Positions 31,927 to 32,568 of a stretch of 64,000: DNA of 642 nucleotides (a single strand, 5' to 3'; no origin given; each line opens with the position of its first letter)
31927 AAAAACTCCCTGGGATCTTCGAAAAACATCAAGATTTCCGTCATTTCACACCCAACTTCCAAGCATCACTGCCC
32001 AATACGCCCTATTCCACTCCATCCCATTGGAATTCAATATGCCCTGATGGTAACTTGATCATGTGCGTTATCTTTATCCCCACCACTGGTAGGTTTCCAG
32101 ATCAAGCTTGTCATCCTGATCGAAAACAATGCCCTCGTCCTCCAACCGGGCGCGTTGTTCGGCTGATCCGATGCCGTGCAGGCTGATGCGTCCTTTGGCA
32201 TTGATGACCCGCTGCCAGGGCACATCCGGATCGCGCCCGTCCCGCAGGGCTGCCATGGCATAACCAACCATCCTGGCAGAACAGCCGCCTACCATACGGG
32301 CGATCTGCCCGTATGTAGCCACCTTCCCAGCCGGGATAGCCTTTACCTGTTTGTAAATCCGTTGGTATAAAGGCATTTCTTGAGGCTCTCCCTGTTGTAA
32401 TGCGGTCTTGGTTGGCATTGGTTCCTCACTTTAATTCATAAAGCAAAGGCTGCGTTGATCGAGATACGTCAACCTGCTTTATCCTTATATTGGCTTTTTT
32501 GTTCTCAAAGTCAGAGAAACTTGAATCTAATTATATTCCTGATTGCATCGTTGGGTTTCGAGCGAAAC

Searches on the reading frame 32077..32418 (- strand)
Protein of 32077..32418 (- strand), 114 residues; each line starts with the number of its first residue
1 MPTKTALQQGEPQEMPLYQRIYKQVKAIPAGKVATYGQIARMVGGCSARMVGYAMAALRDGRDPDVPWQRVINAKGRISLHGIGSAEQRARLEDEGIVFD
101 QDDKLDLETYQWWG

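Call 45: find_homologous_proteins(query=window:32077-32418:-, max_evalue=1e-20)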
Query window:32077-32418:- (114 aa): 2544 proteins with E <= 1e-20 among 7570 candidates; the best 120 are listed.
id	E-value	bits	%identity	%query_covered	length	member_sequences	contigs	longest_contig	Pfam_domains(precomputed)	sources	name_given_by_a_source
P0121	4.3e-71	254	100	100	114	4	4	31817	PF01035.27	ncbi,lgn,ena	-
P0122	1.1e-50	189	78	96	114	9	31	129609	PF01035.27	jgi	jgi:methylated-DNA-protein-cysteine methyltransferase-like protein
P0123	7.3e-50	186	75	100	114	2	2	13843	PF01035.27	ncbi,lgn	ncbi:MAG: MGMT family protein [Anaerolineaceae bacterium]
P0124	1.4e-49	185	72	100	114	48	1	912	PF01035.27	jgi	-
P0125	4.4e-49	183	75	100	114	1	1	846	PF01035.27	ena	-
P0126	1.6e-48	181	73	100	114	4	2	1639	PF01035.27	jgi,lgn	-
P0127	1.8e-48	181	71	100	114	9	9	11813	PF01035.27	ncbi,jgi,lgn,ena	-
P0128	2.0e-48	181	79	91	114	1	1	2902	PF01035.27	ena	-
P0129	5.4e-48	180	84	87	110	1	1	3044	PF01035.27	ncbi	ncbi:MAG: MGMT family protein [Anaerolineaceae bacterium]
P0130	1.0e-46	176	72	98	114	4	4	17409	PF01035.27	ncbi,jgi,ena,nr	ncbi:MAG TPA: MGMT family protein [Anaerolineaceae bacterium]|nr:MGMT family protein [Anaerolineacea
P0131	9.1e-46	173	72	96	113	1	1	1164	PF01035.27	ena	-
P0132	3.9e-45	171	70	98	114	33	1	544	PF01035.27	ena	-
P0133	1.5e-42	162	68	96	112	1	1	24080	PF01035.27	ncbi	-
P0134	3.7e-41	158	69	87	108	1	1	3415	PF01035.27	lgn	-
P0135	3.1e-40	155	67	89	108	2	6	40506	PF01035.27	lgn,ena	-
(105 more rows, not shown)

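Call 46: find_encoding_contigs(protein=P0121, flank=3000, max_places=6)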
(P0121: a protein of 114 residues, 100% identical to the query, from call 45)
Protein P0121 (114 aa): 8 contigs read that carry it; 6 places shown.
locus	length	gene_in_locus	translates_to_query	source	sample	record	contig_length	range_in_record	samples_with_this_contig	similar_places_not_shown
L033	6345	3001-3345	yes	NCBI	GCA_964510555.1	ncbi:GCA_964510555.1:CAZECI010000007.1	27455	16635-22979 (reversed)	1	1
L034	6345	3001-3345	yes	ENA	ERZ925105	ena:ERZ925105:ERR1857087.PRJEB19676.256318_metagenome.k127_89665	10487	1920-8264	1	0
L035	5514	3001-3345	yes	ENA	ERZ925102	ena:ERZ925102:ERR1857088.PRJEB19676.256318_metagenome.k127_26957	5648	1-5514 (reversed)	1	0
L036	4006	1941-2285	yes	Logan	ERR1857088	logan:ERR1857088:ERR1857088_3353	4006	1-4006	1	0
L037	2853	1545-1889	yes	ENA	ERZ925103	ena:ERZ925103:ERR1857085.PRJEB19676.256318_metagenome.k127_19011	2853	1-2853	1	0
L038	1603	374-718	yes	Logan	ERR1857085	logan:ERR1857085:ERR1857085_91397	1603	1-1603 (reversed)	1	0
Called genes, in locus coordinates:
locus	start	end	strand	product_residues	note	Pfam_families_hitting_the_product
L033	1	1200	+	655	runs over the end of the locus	PF01807:Zn_ribbon_DnaG, PF08275:DNAG_N, PF01751:Toprim, PF13155:Toprim_2, PF13662:Toprim_4, PF10410:DnaB_bind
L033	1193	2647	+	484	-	PF04542:Sigma70_r2, PF04539:Sigma70_r3, PF04545:Sigma70_r4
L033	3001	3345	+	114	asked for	PF01035:DNA_binding_1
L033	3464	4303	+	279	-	PF00583:Acetyltransf_1, PF13527:Acetyltransf_9 (weak), PF13673:Acetyltransf_10 (weak), PF13508:Acetyltransf_7 (weak), PF08445:FR47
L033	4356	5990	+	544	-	PF03853:YjeF_N, PF01256:Carb_kinase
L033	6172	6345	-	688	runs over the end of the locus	PF00009:GTP_EFTU, PF22042:EF-G_D2, PF03144:GTP_EFTU_D2 (weak), PF14492:EFG_III, PF03764:EFG_IV, PF00679:EFG_C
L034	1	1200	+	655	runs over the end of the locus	PF01807:Zn_ribbon_DnaG, PF08275:DNAG_N, PF01751:Toprim, PF13155:Toprim_2, PF13662:Toprim_4, PF10410:DnaB_bind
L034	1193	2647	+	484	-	PF04542:Sigma70_r2, PF04539:Sigma70_r3, PF04545:Sigma70_r4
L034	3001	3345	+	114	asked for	PF01035:DNA_binding_1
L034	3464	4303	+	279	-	PF00583:Acetyltransf_1, PF13527:Acetyltransf_9 (weak), PF13673:Acetyltransf_10 (weak), PF13508:Acetyltransf_7 (weak), PF08445:FR47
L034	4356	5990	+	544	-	PF03853:YjeF_N, PF01256:Carb_kinase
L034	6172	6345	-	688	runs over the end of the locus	PF00009:GTP_EFTU, PF22042:EF-G_D2, PF03144:GTP_EFTU_D2 (weak), PF14492:EFG_III, PF03764:EFG_IV, PF00679:EFG_C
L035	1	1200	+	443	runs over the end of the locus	?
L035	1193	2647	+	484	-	PF04542:Sigma70_r2, PF04539:Sigma70_r3, PF04545:Sigma70_r4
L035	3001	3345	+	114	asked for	PF01035:DNA_binding_1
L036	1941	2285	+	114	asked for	PF01035:DNA_binding_1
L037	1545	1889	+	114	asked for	PF01035:DNA_binding_1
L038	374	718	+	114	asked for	PF01035:DNA_binding_1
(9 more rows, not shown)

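Call 47: find_encoding_contigs(protein=P0123, flank=3000, max_places=3)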
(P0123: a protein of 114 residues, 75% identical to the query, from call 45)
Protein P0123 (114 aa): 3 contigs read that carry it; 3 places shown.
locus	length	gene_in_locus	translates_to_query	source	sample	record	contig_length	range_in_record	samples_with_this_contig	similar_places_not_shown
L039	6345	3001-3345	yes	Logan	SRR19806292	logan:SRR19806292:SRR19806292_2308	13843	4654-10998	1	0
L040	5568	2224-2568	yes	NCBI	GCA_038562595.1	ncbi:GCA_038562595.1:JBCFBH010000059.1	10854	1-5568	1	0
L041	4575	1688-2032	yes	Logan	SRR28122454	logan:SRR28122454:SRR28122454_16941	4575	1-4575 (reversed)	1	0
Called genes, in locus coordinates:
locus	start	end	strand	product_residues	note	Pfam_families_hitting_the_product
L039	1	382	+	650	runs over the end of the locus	PF01807:Zn_ribbon_DnaG, PF08275:DNAG_N, PF01751:Toprim, PF13155:Toprim_2, PF13662:Toprim_4, PF10410:DnaB_bind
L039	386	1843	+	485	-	PF00140:Sigma70_r1_2, PF04542:Sigma70_r2, PF04539:Sigma70_r3, PF04545:Sigma70_r4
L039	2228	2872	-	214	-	PF09968:DUF2202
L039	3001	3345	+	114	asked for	PF01035:DNA_binding_1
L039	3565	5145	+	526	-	PF03853:YjeF_N, PF01256:Carb_kinase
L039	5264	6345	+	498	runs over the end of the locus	PF01565:FAD_binding_4, PF02913:FAD-oxidase_C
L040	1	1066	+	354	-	PF04542:Sigma70_r2, PF04539:Sigma70_r3, PF04545:Sigma70_r4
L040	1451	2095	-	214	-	PF09968:DUF2202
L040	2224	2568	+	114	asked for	PF01035:DNA_binding_1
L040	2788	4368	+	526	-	PF03853:YjeF_N, PF01256:Carb_kinase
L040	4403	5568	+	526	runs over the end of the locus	PF01565:FAD_binding_4, PF02913:FAD-oxidase_C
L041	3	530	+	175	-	?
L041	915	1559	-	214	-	PF09968:DUF2202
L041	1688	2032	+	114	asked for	PF01035:DNA_binding_1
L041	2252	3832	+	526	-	PF03853:YjeF_N, PF01256:Carb_kinase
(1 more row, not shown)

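Call 49: find_encoding_contigs(protein=P0129, flank=3000, max_places=3)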
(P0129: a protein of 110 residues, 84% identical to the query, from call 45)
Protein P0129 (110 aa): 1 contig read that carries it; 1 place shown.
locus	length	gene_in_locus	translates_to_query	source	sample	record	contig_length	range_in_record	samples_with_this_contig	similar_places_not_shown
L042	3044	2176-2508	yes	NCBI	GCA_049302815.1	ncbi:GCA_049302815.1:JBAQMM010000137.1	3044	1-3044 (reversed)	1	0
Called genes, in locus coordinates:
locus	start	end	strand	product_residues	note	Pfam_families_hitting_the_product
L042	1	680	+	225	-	PF12849:PBP_like_2 (weak)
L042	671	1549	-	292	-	PF01209:Ubie_methyltran, PF13489:Methyltransf_23, PF13847:Methyltransf_31, PF08241:Methyltransf_11, PF08242:Methyltransf_12, PF13649:Methyltransf_25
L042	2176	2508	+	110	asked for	PF01035:DNA_binding_1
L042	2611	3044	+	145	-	?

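Call 50: find_encoding_contigs(protein=P0122, flank=3000, max_places=3)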
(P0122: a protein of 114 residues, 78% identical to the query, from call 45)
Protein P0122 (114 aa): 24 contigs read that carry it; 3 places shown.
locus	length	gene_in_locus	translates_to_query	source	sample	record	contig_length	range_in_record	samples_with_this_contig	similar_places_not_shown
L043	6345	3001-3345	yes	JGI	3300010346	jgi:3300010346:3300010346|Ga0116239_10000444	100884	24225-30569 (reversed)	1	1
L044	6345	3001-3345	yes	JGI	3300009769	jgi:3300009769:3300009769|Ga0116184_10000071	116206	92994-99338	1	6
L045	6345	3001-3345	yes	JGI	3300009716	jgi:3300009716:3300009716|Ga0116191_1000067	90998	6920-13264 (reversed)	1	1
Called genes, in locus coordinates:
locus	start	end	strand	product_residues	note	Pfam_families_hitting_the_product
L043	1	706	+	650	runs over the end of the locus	PF01807:Zn_ribbon_DnaG, PF08275:DNAG_N, PF01751:Toprim, PF13155:Toprim_2, PF13662:Toprim_4, PF10410:DnaB_bind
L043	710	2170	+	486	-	PF00140:Sigma70_r1_2, PF04542:Sigma70_r2, PF04539:Sigma70_r3, PF04545:Sigma70_r4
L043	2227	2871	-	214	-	PF09968:DUF2202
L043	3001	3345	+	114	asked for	PF01035:DNA_binding_1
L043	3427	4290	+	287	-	PF00583:Acetyltransf_1, PF08445:FR47 (weak)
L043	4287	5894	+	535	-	PF03853:YjeF_N, PF01256:Carb_kinase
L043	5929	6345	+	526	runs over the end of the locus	PF01565:FAD_binding_4, PF02913:FAD-oxidase_C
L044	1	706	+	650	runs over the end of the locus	PF01807:Zn_ribbon_DnaG, PF08275:DNAG_N, PF01751:Toprim, PF13155:Toprim_2, PF13662:Toprim_4, PF10410:DnaB_bind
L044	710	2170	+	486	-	PF00140:Sigma70_r1_2, PF04542:Sigma70_r2, PF04539:Sigma70_r3, PF04545:Sigma70_r4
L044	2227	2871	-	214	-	PF09968:DUF2202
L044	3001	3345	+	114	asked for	PF01035:DNA_binding_1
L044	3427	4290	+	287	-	PF00583:Acetyltransf_1, PF08445:FR47 (weak)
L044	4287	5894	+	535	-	PF03853:YjeF_N, PF01256:Carb_kinase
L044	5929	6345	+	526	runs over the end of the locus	PF01565:FAD_binding_4, PF02913:FAD-oxidase_C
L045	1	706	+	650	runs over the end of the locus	PF01807:Zn_ribbon_DnaG, PF08275:DNAG_N, PF01751:Toprim, PF13155:Toprim_2, PF13662:Toprim_4, PF10410:DnaB_bind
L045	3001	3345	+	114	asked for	PF01035:DNA_binding_1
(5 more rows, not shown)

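Call 69: list_cluster_members(proteins=[P0121])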
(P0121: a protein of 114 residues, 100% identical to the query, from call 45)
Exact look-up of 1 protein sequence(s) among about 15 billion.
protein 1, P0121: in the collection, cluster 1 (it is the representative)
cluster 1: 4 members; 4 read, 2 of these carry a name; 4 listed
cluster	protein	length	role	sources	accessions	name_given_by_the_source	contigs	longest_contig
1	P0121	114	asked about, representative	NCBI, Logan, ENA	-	-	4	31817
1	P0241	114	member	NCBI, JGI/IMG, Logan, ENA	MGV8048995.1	MAG: MGMT family protein [Anaerolineaceae bacterium] | methylated-DNA-protein-cysteine methyltransferase-like protein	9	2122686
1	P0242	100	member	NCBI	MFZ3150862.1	MAG: MGMT family protein [Anaerolineaceae bacterium]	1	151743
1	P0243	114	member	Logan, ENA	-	-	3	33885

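Call 70: find_encoding_contigs(protein=P0241, flank=4000, max_places=3)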
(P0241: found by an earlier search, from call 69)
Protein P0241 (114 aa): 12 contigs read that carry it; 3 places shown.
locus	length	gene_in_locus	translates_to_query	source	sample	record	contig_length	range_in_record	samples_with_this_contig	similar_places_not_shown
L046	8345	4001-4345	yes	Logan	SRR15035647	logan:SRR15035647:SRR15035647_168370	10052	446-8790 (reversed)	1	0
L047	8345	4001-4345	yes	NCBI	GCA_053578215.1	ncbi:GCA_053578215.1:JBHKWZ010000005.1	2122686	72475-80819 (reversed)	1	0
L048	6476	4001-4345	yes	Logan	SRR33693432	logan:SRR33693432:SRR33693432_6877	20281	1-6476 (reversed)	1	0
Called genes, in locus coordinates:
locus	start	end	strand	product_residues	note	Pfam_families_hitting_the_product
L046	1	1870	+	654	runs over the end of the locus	PF01807:Zn_ribbon_DnaG, PF08275:DNAG_N, PF01751:Toprim, PF13155:Toprim_2, PF13662:Toprim_4, PF10410:DnaB_bind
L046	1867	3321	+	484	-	PF00140:Sigma70_r1_2 (faint), PF04542:Sigma70_r2, PF04539:Sigma70_r3, PF04545:Sigma70_r4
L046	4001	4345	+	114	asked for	PF01035:DNA_binding_1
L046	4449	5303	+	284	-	PF00583:Acetyltransf_1, PF13673:Acetyltransf_10 (weak), PF13527:Acetyltransf_9 (weak), PF13508:Acetyltransf_7 (weak), PF08445:FR47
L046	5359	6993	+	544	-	PF03853:YjeF_N, PF01256:Carb_kinase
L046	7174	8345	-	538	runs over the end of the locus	?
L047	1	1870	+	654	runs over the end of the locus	PF01807:Zn_ribbon_DnaG, PF08275:DNAG_N, PF01751:Toprim, PF13155:Toprim_2, PF13662:Toprim_4, PF10410:DnaB_bind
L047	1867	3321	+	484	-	PF00140:Sigma70_r1_2 (faint), PF04542:Sigma70_r2, PF04539:Sigma70_r3, PF04545:Sigma70_r4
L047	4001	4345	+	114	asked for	PF01035:DNA_binding_1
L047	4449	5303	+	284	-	PF00583:Acetyltransf_1, PF13673:Acetyltransf_10 (weak), PF13527:Acetyltransf_9 (weak), PF13508:Acetyltransf_7 (weak), PF08445:FR47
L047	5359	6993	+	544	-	PF03853:YjeF_N, PF01256:Carb_kinase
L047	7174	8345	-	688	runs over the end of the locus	PF00009:GTP_EFTU, PF22042:EF-G_D2, PF03144:GTP_EFTU_D2 (weak), PF14492:EFG_III, PF03764:EFG_IV, PF00679:EFG_C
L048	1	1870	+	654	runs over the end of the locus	PF01807:Zn_ribbon_DnaG, PF08275:DNAG_N, PF01751:Toprim, PF13155:Toprim_2, PF13662:Toprim_4, PF10410:DnaB_bind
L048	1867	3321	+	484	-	PF00140:Sigma70_r1_2 (faint), PF04542:Sigma70_r2, PF04539:Sigma70_r3, PF04545:Sigma70_r4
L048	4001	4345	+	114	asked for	PF01035:DNA_binding_1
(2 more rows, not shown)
